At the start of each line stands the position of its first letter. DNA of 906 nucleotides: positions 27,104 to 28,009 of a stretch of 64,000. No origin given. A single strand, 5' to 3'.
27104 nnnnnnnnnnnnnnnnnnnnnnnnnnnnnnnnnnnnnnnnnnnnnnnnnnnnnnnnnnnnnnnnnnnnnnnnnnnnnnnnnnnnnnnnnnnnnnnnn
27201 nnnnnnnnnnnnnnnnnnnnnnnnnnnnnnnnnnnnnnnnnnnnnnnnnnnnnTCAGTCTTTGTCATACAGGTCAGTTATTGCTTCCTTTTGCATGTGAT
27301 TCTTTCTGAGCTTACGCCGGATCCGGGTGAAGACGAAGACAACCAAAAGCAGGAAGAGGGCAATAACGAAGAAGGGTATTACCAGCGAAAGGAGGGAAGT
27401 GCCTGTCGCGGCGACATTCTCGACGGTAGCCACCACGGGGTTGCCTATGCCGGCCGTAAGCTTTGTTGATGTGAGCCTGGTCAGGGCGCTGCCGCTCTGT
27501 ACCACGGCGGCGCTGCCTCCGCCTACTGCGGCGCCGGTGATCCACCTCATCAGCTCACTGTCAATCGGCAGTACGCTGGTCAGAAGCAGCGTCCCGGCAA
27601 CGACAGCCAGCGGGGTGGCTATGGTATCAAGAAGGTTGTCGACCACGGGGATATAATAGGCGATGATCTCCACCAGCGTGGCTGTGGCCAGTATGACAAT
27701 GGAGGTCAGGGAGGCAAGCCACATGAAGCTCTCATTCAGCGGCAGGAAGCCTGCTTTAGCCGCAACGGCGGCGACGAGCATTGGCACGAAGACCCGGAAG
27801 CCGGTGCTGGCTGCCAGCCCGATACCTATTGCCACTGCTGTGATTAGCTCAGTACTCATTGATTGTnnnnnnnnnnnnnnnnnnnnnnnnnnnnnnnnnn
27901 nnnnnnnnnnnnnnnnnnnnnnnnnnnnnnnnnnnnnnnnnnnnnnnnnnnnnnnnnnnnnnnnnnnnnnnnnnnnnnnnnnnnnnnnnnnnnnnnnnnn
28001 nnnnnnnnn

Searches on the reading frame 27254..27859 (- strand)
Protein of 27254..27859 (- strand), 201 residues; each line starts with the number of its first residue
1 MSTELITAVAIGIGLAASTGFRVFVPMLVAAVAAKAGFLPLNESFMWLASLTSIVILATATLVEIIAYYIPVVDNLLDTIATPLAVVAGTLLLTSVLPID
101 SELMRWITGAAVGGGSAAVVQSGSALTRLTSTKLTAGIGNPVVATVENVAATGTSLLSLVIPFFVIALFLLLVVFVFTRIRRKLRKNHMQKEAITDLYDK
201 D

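Call 30: search_protein_families(library=pfam, proteins=[window:27254-27859:-], max_evalue=0.001)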
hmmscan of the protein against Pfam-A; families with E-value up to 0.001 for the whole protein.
window:27254-27859:- (201 aa): 1 family
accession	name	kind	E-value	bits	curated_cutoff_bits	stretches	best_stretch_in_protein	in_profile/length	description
PF13548.11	DUF4126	-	1.3e-44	152.4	27.5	1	10-181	2-174/175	Domain of unknown function (DUF4126)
